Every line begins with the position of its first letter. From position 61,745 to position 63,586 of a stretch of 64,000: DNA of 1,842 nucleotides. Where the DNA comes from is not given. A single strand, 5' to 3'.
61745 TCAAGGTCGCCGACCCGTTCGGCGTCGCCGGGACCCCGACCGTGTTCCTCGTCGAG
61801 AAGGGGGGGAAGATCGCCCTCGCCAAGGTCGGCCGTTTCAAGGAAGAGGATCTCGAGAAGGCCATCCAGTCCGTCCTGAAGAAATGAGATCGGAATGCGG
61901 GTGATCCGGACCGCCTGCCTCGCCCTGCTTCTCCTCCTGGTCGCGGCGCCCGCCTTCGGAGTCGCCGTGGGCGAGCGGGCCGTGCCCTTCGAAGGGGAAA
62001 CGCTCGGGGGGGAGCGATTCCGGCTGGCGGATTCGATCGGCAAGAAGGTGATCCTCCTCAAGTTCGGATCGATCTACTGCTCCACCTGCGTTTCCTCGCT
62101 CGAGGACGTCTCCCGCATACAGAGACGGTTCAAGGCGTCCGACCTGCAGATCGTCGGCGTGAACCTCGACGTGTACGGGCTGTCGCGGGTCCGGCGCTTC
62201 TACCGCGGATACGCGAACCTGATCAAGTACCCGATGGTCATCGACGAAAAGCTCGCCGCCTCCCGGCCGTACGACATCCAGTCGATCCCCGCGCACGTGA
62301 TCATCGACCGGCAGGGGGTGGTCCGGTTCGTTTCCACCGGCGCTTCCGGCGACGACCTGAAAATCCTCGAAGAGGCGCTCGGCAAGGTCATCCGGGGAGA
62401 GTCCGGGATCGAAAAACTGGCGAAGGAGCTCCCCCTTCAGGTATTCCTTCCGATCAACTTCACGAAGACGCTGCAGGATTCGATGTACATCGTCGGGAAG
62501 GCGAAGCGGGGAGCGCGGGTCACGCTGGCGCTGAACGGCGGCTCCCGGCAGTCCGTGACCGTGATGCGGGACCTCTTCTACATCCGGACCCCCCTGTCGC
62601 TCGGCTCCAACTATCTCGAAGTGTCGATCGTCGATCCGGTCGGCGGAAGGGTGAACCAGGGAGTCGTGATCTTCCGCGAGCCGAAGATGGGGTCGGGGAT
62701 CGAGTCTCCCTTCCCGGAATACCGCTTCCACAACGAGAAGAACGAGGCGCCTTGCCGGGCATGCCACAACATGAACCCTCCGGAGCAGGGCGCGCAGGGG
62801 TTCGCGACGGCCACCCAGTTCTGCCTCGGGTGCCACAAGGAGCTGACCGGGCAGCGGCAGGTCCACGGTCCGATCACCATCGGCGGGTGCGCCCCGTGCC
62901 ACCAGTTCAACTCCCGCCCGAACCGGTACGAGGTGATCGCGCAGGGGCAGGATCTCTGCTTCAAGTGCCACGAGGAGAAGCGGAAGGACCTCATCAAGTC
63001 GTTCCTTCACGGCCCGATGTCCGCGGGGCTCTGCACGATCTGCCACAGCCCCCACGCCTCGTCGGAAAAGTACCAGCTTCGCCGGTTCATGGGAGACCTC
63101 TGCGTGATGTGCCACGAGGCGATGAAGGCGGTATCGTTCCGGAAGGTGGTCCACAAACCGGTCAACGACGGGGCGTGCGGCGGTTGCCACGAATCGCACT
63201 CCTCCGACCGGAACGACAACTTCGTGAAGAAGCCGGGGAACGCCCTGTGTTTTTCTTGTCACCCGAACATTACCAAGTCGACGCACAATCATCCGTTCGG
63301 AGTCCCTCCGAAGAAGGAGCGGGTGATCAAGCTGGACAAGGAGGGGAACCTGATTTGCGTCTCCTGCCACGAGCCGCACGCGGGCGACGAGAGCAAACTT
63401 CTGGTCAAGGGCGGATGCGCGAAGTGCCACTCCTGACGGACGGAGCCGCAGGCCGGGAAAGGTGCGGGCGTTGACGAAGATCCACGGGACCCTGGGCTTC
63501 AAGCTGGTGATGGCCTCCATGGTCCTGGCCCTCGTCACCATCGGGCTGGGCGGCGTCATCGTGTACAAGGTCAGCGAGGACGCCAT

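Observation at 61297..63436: TlpA-like thioredoxin followed by a thioredoxin-domain::decaheme-cytochrome fusion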

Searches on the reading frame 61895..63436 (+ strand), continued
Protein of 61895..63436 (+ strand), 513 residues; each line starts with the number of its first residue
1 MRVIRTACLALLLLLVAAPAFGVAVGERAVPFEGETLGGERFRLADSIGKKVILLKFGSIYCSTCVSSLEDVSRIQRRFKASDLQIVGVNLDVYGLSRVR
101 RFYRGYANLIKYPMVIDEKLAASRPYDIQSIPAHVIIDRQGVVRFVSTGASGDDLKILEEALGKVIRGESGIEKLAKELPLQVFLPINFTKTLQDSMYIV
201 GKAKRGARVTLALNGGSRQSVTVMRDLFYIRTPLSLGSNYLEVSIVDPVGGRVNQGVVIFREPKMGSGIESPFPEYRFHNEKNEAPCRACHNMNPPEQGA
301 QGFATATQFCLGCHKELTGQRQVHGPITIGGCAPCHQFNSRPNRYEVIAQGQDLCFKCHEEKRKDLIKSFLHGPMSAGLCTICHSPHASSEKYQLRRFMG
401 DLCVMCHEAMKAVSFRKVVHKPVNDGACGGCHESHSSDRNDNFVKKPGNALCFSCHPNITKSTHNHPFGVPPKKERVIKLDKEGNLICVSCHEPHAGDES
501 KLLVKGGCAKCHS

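Call 21: search_solved_structures(query=A1, max_evalue=0.001, show_alignments=2)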
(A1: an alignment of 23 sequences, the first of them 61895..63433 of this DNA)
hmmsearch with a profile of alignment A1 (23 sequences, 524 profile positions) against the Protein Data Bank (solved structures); distinct sequences matched with E-value up to 0.001: 58.
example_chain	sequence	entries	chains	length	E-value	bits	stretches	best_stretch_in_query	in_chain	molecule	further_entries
6r2q_A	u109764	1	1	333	2.8e-19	72.3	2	360-509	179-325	Cystathionine beta-synthase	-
4nmu_A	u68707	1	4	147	1.6e-18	69.8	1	28-167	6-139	Thiol-disulfide oxidoreductase ResA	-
3kcm_A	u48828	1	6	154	1.3e-15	60.2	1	35-177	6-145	Thioredoxin family protein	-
3gl3_A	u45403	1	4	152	4.3e-15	58.5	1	32-179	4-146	Putative Thiol:disulfide interchange protein DsbE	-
2yp6_A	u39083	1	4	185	6.7e-15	57.8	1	25-160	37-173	THIOREDOXIN FAMILY PROTEIN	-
2h1b_A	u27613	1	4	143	9.6e-15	57.3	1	33-162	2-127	Thiol-disulfide oxidoreductase resA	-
4hqz_A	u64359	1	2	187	1.1e-14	57.2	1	25-160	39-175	Thioredoxin family protein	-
3c71_A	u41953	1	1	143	1.1e-14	57.1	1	33-162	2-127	Thiol-disulfide oxidoreductase resA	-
1st9_A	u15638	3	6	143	1.1e-14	57.1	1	33-162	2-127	Thiol-disulfide oxidoreductase resA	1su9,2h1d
2f9s_A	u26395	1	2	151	1.2e-14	57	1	33-162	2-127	Thiol-disulfide oxidoreductase resA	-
3c73_A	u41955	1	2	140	3.4e-14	55.5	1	37-162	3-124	Thiol-disulfide oxidoreductase resA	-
4hqs_A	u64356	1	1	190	1.2e-13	53.7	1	25-163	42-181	Thioredoxin family protein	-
2l5o_A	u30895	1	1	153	5.6e-13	51.5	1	36-159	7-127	Putative thioredoxin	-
2h1a_A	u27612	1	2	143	5.6e-13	51.5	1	33-162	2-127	Thiol-disulfide oxidoreductase resA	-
2h19_A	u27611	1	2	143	5.7e-13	51.5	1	33-162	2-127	Thiol-disulfide oxidoreductase resA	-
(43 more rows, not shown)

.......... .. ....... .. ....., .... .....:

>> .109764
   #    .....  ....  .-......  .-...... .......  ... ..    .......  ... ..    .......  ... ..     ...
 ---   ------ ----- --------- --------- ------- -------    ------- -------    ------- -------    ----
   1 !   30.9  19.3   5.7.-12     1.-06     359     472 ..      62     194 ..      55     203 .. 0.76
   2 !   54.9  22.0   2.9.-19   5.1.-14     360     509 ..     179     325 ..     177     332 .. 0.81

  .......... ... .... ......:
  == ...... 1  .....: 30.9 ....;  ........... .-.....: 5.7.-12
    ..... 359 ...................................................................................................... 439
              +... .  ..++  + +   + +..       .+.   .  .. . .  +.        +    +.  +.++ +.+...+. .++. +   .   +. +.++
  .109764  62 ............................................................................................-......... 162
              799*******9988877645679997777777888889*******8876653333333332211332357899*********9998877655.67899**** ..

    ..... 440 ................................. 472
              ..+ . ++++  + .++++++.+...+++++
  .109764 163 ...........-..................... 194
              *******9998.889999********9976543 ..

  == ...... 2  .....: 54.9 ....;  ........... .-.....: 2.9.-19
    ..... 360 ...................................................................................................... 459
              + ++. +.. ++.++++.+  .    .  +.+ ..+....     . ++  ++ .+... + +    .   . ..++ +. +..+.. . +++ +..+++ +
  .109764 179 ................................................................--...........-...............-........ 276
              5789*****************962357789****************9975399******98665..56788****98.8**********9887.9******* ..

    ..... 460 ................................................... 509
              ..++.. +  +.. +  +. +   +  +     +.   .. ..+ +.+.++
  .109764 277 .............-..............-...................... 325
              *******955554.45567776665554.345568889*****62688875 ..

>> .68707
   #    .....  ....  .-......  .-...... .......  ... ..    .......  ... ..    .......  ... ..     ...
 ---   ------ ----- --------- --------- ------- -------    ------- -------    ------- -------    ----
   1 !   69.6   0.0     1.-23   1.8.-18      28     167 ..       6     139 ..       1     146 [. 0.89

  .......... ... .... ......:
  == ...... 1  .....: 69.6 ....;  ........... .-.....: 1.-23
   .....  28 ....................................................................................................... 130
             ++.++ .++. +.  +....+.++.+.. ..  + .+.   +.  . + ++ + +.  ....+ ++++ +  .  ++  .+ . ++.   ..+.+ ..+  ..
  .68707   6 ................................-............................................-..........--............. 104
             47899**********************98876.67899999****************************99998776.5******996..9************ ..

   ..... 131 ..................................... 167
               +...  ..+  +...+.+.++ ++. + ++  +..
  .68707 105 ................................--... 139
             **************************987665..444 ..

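Call 22: fold_search(model_id=the predicted structure, library=pdb)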
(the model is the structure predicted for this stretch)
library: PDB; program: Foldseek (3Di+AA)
matches with E <= 10: 1495; with E <= 0.001: 448
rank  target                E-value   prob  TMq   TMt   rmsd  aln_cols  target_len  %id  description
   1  4nmu_A                3.1e-10  1.00  0.26  0.85   2.0       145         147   24  Crystal Structure of Thiol-disulfide Oxidoreductase from Bacillus str. 'Ames Ancestor' (released 2013-12-18)
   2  3kcm_D                3.3e-10  1.00  0.25  0.83   2.5       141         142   23  The crystal structure of thioredoxin protein from Geobacter metallireducens (released 2009-11-10)
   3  1su9_B                3.7e-10  1.00  0.25  0.86   2.0       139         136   24  Reduced structure of the soluble domain of ResA (released 2004-05-11)
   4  2f9s_A                7.1e-10  1.00  0.25  0.88   1.8       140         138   25  2nd Crystal Structure Of A Soluble Domain Of ResA In The Oxidised Form (released 2006-04-18)
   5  2h1b_A                7.5e-10  1.00  0.25  0.86   2.0       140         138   25  ResA E80Q (released 2006-09-19)
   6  3c73_A                7.5e-10  1.00  0.25  0.87   2.7       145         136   24  Structure of CEHC variant ResA (released 2008-08-12)
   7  2ls5_MODEL_1_A        7.5e-10  1.00  0.25  0.74   2.9       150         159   21  Solution structure of a putative protein disulfide isomerase from Bacteroides thetaiotaomicron (released 2012-05-09)
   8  3c71                  7.9e-10  1.00  0.25  0.86   3.4       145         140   25  Structure of a ResA variant with a DsbA-like active site motif (CPHC) (released 2008-08-12)
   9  1st9_A                8.9e-10  1.00  0.25  0.88   1.8       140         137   25  Crystal Structure of a Soluble Domain of ResA in the Oxidised Form (released 2004-05-11)
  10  4hqz_B                8.9e-10  1.00  0.24  0.80   2.7       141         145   25  Crystal structure of the pneumoccocal exposed lipoprotein thioredoxin sp_1000 (Etrx2) from Streptococcus pneumoniae st (released 2013-12-25)
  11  3gl3_A                9.5e-10  1.00  0.26  0.91   1.8       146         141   26  Crystal structure of a putative Thiol:disulfide interchange protein DsbE from Chlorobium tepidum (released 2009-03-31)
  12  2h19_A                9.5e-10  1.00  0.25  0.87   2.8       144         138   24  Crystal Structure of ResA Cys77Ala Variant (released 2006-09-19)
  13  3gl3_C                1.0e-09  1.00  0.26  0.90   1.9       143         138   26  Crystal structure of a putative Thiol:disulfide interchange protein DsbE from Chlorobium tepidum (released 2009-03-31)
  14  2yp6_A                1.1e-09  1.00  0.24  0.81   2.9       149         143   26  Crystal structure of the pneumoccocal exposed lipoprotein thioredoxin sp_1000 (Etrx2) from Streptococcus pneumoniae st (released 2013-10-30)
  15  2h1a_B                1.1e-09  1.00  0.25  0.86   3.4       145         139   24  ResA C74A Variant (released 2006-09-19)
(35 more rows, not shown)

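Call 29: find_related_loci(query=A1, collection=genome_contigs, flank=10000)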
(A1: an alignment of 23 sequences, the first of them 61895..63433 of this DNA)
Query A1 (513 aa) in genome_contigs; peptide patterns used: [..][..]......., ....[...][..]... (x = any residue, [..] = any of these).
60 stretches matched a pattern; 45 encode a relative of the query (tblastn E <= 1e-3); 43 distinct loci.
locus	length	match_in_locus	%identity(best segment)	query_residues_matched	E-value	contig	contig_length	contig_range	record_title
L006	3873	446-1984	88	1-513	0e+0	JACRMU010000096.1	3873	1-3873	MAG: Deltaproteobacteria bacterium isolate NC_groundwater_1915_Pr3_S2p5_65_9 SR2-18-S2p5_coassembly_scaffold_208910, who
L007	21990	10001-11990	78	1-512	0e+0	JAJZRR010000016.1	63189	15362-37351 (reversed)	MAG: Deltaproteobacteria bacterium isolate SKS1.bin98 NODE_720_length_63189_cov_31.957883, whole genome shotgun sequence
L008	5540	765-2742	79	1-512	0e+0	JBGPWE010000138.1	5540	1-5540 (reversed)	MAG: bacterium isolate OBJ1_062018_090_71 k141_561901_length_5540_cov_8.0000, whole genome shotgun sequence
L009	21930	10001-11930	80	1-512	0e+0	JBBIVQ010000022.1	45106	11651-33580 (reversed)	MAG: Deltaproteobacteria bacterium isolate RSF170216_bin_80 NODE_504_length_45106_cov_4.41731, whole genome shotgun sequ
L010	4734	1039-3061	75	1-513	0e+0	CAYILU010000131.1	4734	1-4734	MAG TPA_asm: uncultured bacterium isolate ERP119705_co20_536 genome assembly, contig: NODE_27777_length_4734_cov_7.77580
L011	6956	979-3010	73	1-513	0e+0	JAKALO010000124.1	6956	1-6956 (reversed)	MAG: Deltaproteobacteria bacterium isolate WY5.bin129 NODE_20693_length_6956_cov_1.719139, whole genome shotgun sequence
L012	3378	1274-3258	74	1-513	0e+0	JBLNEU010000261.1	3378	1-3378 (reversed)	MAG: Deltaproteobacteria bacterium isolate MAG64 PRJNA488683_bin3_renamed_260, whole genome shotgun sequence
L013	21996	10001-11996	72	4-513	0e+0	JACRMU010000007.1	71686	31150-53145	MAG: Deltaproteobacteria bacterium isolate NC_groundwater_1915_Pr3_S2p5_65_9 SR2-18-S2p5_coassembly_scaffold_1146, whole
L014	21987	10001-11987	72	25-512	0e+0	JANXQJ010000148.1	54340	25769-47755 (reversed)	MAG: Deltaproteobacteria bacterium isolate GL140_5_concoct_145_sub GL140_5_k141_3868323, whole genome shotgun sequence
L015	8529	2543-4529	67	7-512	0e+0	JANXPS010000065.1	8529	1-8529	MAG: Deltaproteobacteria bacterium isolate GL140_3_concoct_343_sub GL140_3_k141_2613166, whole genome shotgun sequence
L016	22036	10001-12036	57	23-513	0e+0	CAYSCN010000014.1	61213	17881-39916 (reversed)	MAG TPA_asm: uncultured bacterium isolate SRP216583_co2_128 genome assembly, contig: NODE_201_length_61213_cov_24.080022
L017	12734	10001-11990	79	1-512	0e+0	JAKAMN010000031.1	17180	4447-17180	MAG: Deltaproteobacteria bacterium isolate WY5.bin26 NODE_5367_length_17180_cov_3.249340, whole genome shotgun sequence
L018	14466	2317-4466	79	1-512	0e+0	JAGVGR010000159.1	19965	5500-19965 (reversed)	MAG: bacterium isolate DeMMO2_8 c_000000031425, whole genome shotgun sequence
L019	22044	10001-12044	46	7-513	8e-157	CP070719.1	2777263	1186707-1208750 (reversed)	MAG: bacterium isolate bin47 chromosome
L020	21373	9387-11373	74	17-513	0e+0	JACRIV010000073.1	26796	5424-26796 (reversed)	MAG: Deltaproteobacteria bacterium isolate NC_groundwater_1812_Pr3_B-0.1um_65_61 SR-2_scaffold_141_1581220, whole genome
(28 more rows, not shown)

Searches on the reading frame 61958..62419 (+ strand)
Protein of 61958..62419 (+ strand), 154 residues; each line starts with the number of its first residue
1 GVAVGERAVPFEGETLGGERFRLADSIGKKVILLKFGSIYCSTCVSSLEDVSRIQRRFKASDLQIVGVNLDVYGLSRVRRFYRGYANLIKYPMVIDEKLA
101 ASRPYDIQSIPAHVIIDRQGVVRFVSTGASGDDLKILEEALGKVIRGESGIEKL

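Call 64: find_homologous_proteins(query=window:61958-62419:+, max_evalue=1e-8)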
Query window:61958-62419:+ (154 aa): 7 proteins with E <= 1e-8 among 51 candidates.
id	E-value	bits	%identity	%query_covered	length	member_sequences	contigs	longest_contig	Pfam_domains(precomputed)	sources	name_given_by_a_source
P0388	2.2e-65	237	70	100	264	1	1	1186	PF08534.17,PF13905.13,PF00578.28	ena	-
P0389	5.5e-65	236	69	98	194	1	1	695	PF08534.17,PF13905.13,PF00578.28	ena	-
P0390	8.5e-47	177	79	68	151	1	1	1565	PF08534.17,PF00578.28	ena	-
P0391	8.6e-29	118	70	53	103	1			PF08534.17,PF00578.28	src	-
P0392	6.5e-21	93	39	99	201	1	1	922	PF08534.17,PF13905.13,PF13098.14,PF00578.28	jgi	jgi:thiol-disulfide isomerase/thioredoxin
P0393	5.3e-19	86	38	90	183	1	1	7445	PF00085.27,PF08534.17,PF13905.13,PF13098.14,PF00578.28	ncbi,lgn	-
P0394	3.6e-14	71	74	31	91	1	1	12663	-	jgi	jgi:hypothetical protein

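Call 65: find_encoding_contigs(protein=P0393, flank=8000, max_places=2)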
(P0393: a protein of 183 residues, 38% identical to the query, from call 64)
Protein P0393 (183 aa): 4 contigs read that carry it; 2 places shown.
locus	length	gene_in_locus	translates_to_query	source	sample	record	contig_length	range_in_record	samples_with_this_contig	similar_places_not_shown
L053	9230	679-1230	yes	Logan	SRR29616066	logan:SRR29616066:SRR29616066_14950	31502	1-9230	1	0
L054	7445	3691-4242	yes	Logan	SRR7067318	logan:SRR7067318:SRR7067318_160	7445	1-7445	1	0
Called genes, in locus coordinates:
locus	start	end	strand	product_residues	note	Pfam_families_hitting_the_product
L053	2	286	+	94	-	?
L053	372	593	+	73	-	-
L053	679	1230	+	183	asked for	PF00578:AhpC-TSA, PF08534:Redoxin, PF00085:Thioredoxin (faint), PF13098:Thioredoxin_2, PF13905:Thioredoxin_8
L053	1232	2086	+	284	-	PF28492:Beta_helix_4 (weak), PF05048:NosD (weak), PF13229:Beta_helix (weak)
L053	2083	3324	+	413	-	PF14522:Cytochrome_C7 (faint), PF22113:Mtrc-MtrF_II-IV_dom (faint), PF13435:Cytochrome_C554 (faint), PF14537:Cytochrom_c3_2 (faint)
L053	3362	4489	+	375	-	PF14522:Cytochrome_C7 (faint), PF13435:Cytochrome_C554 (faint)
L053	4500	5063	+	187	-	PF00578:AhpC-TSA, PF08534:Redoxin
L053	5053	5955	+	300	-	PF05048:NosD, PF13229:Beta_helix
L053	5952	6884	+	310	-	PF12974:Phosphonate-bd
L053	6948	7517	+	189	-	PF08534:Redoxin, PF00578:AhpC-TSA, PF13905:Thioredoxin_8 (weak)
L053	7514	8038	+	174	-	PF01809:YidD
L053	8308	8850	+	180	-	PF01252:Peptidase_A8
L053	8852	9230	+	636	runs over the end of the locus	PF00122:E1-E2_ATPase, PF00702:Hydrolase, PF12710:HAD (weak)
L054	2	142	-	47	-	?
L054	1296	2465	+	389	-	PF05140:ResB (weak)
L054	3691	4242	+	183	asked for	PF00578:AhpC-TSA, PF08534:Redoxin, PF00085:Thioredoxin (faint), PF13098:Thioredoxin_2, PF13905:Thioredoxin_8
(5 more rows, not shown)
